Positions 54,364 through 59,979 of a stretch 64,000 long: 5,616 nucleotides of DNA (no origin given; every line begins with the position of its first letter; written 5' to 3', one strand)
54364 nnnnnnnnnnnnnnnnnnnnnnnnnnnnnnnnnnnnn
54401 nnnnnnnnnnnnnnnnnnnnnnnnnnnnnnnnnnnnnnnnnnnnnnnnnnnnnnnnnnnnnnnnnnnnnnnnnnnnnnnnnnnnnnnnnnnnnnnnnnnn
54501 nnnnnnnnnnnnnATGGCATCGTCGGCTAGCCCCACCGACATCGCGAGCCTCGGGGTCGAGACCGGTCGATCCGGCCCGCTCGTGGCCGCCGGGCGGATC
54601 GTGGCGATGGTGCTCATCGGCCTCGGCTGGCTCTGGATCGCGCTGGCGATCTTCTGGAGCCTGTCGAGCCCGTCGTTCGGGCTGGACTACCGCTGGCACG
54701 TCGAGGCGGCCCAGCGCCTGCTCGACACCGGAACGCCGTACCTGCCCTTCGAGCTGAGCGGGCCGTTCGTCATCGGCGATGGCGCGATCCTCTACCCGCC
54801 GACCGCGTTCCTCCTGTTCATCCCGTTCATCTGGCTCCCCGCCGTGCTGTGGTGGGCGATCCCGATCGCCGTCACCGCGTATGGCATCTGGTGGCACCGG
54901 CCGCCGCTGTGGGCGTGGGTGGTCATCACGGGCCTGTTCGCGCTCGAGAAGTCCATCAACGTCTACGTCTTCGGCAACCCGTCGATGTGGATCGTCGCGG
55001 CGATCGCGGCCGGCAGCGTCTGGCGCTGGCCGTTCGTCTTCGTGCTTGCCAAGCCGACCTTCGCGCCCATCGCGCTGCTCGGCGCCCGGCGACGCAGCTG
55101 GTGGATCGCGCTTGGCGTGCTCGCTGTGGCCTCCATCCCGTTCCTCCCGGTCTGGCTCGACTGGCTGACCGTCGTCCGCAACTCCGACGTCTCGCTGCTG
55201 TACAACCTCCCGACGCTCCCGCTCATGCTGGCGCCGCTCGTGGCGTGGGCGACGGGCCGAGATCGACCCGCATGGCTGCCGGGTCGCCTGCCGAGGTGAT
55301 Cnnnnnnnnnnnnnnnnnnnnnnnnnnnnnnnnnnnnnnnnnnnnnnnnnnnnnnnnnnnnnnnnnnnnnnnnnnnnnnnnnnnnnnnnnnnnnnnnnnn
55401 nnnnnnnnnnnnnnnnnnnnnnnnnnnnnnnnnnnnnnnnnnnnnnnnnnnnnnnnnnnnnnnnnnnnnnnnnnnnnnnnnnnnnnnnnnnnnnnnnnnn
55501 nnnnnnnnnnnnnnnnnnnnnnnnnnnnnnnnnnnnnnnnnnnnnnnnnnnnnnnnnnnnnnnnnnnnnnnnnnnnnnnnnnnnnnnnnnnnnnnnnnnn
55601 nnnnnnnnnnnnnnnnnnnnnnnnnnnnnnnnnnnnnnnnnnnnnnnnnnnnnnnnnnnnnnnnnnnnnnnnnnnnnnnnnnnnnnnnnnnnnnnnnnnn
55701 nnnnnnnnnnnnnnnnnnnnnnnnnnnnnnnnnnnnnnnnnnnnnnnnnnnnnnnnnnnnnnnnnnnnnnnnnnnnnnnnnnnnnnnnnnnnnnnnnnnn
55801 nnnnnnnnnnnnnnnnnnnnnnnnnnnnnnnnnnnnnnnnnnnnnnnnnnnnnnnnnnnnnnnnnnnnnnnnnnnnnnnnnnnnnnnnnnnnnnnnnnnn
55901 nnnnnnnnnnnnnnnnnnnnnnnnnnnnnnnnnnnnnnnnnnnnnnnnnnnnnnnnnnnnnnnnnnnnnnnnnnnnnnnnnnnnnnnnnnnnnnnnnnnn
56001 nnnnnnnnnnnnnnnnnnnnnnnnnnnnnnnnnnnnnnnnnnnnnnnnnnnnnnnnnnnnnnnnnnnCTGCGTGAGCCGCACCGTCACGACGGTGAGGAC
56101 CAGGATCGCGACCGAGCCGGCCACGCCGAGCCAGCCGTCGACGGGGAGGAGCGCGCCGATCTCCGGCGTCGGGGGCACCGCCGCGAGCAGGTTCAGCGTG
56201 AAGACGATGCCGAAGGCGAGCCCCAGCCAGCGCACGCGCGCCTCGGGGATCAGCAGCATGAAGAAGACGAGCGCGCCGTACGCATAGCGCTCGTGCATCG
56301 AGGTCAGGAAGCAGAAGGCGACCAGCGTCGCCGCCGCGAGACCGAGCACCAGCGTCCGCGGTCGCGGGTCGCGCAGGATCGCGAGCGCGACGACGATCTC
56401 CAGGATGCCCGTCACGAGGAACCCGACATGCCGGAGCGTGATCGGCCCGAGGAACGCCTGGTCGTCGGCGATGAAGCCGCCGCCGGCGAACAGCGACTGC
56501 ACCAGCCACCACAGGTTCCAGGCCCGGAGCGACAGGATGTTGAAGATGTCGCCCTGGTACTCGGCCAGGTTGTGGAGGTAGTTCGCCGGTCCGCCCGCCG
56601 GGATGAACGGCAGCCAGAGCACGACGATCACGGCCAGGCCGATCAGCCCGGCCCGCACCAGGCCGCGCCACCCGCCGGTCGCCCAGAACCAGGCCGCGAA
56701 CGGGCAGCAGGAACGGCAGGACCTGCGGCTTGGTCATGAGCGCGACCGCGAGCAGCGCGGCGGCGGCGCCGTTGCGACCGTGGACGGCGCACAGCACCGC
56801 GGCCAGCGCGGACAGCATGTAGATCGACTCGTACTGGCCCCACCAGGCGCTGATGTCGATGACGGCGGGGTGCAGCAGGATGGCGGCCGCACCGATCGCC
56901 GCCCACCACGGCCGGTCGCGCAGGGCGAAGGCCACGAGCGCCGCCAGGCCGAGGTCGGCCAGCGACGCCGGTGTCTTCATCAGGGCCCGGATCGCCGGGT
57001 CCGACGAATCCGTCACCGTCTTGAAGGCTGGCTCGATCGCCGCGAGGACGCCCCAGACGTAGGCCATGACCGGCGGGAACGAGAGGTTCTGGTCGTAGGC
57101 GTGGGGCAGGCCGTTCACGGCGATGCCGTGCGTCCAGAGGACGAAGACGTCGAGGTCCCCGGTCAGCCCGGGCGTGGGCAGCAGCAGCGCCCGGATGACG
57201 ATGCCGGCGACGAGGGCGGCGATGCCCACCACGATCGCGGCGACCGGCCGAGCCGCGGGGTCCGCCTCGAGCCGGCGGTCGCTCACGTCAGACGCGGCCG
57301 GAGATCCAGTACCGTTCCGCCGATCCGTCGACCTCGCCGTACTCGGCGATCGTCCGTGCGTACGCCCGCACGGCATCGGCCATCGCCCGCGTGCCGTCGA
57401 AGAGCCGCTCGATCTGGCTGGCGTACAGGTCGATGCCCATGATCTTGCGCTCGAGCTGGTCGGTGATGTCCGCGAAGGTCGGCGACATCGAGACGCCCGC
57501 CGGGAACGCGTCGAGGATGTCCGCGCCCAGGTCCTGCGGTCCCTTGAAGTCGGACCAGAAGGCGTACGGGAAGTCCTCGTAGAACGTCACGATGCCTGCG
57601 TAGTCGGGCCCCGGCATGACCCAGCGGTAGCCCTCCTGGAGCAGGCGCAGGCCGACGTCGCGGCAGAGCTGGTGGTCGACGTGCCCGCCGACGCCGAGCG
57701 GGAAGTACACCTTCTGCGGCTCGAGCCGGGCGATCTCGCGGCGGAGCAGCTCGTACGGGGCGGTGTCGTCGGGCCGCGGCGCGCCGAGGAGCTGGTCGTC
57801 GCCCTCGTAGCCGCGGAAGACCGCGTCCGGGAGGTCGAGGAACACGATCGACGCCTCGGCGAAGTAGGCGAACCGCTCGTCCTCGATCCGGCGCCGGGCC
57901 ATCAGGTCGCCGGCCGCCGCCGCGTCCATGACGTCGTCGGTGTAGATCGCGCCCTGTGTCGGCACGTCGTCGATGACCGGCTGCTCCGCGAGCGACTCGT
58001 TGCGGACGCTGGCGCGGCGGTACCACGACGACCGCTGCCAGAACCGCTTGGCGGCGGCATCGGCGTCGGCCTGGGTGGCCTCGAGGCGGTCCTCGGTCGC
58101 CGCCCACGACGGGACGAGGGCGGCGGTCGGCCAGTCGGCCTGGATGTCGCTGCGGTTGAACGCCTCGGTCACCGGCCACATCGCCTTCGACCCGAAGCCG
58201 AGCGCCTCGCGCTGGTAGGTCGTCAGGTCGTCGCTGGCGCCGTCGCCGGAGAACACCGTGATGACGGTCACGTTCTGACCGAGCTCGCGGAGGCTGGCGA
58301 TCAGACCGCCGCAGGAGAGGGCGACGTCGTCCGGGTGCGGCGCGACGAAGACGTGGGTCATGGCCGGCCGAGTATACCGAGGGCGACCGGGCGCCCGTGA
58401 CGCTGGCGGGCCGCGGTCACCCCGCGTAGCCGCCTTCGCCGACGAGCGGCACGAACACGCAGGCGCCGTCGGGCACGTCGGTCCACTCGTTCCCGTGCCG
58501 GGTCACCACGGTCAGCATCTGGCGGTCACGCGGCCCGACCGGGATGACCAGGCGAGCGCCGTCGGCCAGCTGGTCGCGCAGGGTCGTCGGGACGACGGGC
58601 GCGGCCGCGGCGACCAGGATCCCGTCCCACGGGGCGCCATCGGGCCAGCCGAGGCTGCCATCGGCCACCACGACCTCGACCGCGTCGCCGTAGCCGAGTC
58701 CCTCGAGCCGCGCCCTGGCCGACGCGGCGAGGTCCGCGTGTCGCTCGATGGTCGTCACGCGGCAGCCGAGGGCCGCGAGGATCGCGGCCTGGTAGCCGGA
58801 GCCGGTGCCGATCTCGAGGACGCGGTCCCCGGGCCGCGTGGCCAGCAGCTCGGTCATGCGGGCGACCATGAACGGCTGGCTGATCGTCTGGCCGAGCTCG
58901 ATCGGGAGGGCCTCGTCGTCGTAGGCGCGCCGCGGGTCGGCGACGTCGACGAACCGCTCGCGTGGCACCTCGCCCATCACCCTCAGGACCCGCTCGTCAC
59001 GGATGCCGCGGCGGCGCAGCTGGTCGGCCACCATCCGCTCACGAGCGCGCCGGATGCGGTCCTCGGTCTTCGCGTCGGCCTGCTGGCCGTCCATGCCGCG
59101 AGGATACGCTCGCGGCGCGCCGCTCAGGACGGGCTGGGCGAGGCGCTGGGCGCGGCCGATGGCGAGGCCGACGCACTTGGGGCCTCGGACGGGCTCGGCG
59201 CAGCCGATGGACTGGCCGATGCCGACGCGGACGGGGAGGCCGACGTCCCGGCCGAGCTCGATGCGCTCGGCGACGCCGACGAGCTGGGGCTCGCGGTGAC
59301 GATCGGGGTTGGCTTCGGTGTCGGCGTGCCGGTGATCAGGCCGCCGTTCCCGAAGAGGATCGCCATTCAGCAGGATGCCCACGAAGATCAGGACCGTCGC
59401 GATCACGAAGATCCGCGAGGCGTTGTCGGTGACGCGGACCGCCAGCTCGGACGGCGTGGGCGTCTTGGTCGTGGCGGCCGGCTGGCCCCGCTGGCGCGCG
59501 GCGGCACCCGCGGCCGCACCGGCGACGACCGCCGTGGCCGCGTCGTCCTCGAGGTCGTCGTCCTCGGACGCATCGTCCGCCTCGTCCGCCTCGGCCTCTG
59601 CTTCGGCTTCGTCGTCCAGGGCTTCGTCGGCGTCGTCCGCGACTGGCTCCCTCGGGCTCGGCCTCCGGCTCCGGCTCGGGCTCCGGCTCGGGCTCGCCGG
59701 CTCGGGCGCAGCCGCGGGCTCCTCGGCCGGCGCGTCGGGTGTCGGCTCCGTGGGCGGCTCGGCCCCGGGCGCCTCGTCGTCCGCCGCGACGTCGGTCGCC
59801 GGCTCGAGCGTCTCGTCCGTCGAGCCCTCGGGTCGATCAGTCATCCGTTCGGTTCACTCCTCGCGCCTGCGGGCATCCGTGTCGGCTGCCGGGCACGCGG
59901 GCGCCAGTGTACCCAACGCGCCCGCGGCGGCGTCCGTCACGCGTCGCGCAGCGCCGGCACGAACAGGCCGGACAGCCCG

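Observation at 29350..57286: Supercluster of about 16 polytopic GT-C/DUF2029-type membrane glycosyltransferase paralogues with their donor-synthesis genes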

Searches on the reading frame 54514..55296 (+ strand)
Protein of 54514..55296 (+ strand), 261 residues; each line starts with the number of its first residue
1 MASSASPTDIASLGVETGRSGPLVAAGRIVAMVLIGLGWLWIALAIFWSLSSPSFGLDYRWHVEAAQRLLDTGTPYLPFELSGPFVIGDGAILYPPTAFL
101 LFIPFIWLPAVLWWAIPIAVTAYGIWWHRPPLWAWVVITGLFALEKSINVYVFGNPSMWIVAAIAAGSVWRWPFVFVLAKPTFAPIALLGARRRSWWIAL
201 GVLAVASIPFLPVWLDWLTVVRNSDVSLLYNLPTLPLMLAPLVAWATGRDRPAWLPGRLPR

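Call 11: search_protein_families(library=pfam, proteins=[window:54580-55242:+], max_evalue=0.01)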
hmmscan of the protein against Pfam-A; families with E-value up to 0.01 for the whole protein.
window:54580-55242:+ (221 aa): 0 families
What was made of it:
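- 54514..55299 (+): V: 'mini-GT87' GT-C, 261 aa. No Pfam hit (call 11).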

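Call 26: search_protein_families(library=ncbifam, max_evalue=0.01, proteins=[window:54580-55242:+])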
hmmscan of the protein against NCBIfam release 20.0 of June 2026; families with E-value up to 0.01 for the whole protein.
window:54580-55242:+ (221 aa): 0 families

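Call 82: search_protein_representatives(protein=window:54514-55296:+)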
Query: 261 residues. Proteins with E-value up to 0.001 (for the whole library): 753; up to 1e-10: 572; up to 1e-30: 208. The best 150 are listed.
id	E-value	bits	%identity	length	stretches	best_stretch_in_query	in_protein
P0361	1.2e-87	310.3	60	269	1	19-254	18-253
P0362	4.9e-82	291.8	54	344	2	25-135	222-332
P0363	1.3e-72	260.9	58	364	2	126-237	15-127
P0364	2.0e-53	197.9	82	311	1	1-119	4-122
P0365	8.6e-51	189.3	79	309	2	45-121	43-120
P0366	6.2e-49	183.2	45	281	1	33-258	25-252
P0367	3.0e-48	180.9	45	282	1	4-249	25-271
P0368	6.0e-48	179.9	45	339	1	48-259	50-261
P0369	1.8e-46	175.1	42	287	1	29-246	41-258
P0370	1.9e-45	171.7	48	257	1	50-252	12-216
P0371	4.6e-45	170.5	45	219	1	37-247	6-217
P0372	8.2e-45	169.6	45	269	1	34-253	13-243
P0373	7.1e-44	166.6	41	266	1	43-249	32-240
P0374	1.2e-43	165.8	46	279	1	34-244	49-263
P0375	1.4e-43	165.6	43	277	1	29-251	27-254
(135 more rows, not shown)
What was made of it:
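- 54514..55299 (+): The family has 753 representatives, mostly 240-300 aa (call 82).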

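Call 84: search_protein_families(library=pfam, alignment_id=A6, max_evalue=0.01)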
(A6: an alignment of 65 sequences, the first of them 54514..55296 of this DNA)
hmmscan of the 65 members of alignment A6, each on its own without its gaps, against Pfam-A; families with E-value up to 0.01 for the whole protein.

A. member 1, window:54514-55296:+ (261 aa): 0 families

B. families by the number of members that match (of 65 scanned): 1 family
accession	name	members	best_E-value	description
PF09594.16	GT87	12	4.7e-07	Glycosyltransferase family 87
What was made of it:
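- On GT87 / PimE family (Pfam PF09594): Among V-family members, 12 of 65 hit GT87 individually (call 84).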

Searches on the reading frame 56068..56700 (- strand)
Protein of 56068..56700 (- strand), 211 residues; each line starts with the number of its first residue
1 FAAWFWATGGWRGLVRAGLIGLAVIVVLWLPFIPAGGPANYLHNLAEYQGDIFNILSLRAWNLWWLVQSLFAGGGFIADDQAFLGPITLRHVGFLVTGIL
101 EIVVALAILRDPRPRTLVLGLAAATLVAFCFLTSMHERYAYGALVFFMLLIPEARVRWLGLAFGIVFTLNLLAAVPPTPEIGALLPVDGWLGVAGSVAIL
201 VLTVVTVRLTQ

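Call 11: search_protein_families(library=pfam, proteins=[window:56068-56700:-], max_evalue=0.01)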
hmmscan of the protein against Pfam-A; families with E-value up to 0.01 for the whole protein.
window:56068-56700:- (211 aa): 1 family
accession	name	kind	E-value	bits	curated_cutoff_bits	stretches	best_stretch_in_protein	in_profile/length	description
PF03155.21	Alg6_Alg8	-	0.0019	17.7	25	1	11-155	207-364/482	ALG6, ALG8 glycosyltransferase family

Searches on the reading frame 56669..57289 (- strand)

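Call 11: search_protein_families(library=pfam, proteins=[window:56669-57289:-], max_evalue=0.01)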
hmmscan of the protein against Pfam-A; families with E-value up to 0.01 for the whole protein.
window:56669-57289:- (207 aa): 1 family
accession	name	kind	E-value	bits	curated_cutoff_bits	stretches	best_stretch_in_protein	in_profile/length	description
PF09594.16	GT87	-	0.0066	16.7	25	1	112-198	31-123/237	Glycosyltransferase family 87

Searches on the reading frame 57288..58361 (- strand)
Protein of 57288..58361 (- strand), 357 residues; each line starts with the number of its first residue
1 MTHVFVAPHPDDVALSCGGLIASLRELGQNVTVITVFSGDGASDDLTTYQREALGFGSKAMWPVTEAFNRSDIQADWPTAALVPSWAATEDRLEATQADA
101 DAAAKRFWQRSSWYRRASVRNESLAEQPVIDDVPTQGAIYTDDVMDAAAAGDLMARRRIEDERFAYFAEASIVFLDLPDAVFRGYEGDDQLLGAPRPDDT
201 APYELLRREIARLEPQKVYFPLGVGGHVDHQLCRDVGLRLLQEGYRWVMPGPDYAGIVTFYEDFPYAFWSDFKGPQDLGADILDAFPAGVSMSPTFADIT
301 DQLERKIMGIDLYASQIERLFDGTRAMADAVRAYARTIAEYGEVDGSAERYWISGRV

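Call 11: search_protein_families(library=pfam, proteins=[window:57327-58361:-], max_evalue=0.01)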
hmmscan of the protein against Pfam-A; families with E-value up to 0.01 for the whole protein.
window:57327-58361:- (345 aa): 1 family
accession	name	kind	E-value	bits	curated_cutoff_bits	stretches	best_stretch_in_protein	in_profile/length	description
PF02585.22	PIG-L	-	5.4e-16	59.7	28.2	2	4-53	1-50/129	GlcNAc-PI de-N-acetylase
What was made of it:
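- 57288..58361 (-): Y: PIG-L/LmbE-family deacetylase, immediately upstream of X on the minus strand. PF02585 59.7 bits (call 11).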

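Call 42: search_protein_families(library=ncbifam, max_evalue=0.00001, proteins=[window:57288-58361:-])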
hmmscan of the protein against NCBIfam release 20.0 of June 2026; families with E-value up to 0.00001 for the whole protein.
window:57288-58361:- (357 aa): 1 family
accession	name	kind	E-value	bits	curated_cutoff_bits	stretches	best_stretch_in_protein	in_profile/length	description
TIGR04001.1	thiol_BshB1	equivalog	2.9e-08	33.7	182.5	0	6-44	7-45/226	bacillithiol biosynthesis deacetylase BshB1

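Call 58: search_solved_structures(query=window:57288-58361:-, max_evalue=0.01)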
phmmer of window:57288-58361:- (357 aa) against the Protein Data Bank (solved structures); distinct sequences matched with E-value up to 0.01: 5.
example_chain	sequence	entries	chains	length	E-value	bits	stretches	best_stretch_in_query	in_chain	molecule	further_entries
3dfi_A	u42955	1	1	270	3.1e-06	29.9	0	5-43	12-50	Pseudoaglycone deacetylase Dbv21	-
2x9l_A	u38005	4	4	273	0.0002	23.9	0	5-41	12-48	N-ACYL GLM PEUDO-TEICOPLANIN DEACETYLASE | Teicoplanin pseudoaglycone deacetylases Orf2 | Teicoplanin pseudoaglycone deacetylase Orf2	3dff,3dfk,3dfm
6iiy_A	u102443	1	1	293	0.00023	23.7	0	5-41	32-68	deacetylase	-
1uan_A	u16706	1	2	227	0.00081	21.9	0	4-45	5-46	hypothetical protein TT1542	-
2xad_A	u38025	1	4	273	0.0016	21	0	5-41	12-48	N-ACYL GLM PEUDO-TEICOPLANIN DEACETYLASE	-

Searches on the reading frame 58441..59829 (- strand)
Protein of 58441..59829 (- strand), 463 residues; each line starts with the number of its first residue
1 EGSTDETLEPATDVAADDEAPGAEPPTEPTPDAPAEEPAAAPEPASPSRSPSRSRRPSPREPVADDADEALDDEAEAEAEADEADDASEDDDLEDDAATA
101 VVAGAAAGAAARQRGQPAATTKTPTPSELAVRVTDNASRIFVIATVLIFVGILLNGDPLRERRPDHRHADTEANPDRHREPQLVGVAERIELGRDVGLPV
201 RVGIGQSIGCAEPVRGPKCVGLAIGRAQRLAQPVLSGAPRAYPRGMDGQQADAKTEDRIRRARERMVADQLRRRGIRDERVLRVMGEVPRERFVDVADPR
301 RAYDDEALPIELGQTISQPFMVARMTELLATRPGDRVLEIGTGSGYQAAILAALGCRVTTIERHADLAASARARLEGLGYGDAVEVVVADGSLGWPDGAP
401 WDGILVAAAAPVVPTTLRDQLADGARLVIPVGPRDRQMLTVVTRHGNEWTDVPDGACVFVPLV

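Call 11: search_protein_families(library=pfam, proteins=[window:58441-59829:-], max_evalue=0.01)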
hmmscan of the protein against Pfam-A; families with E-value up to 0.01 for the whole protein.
window:58441-59829:- (463 aa): 7 families
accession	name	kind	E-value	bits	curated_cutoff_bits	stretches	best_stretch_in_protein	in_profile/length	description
PF01135.25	PCMT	-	5.3e-57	193.4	20.3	1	266-463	5-206/210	Protein-L-isoaspartate(D-aspartate) O-methyltransferase (PCMT)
PF13649.12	Methyltransf_25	-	1.8e-05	25.8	27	1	337-415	1-79/97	Methyltransferase domain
PF08241.18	Methyltransf_11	-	2.1e-05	25.5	21.2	1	338-421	1-80/95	Methyltransferase domain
PF00398.26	RrnaAD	-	6e-05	22.7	24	1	321-390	18-84/263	Ribosomal RNA adenine dimethylase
PF04445.19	SAM_MT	-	0.00047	20.1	26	1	336-369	74-107/230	Putative SAM-dependent methyltransferase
PF13489.12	Methyltransf_23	-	0.00097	19.3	27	1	326-367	14-56/164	Methyltransferase domain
PF08242.18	Methyltransf_12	-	0.001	20.2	30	1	338-407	1-72/98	Methyltransferase domain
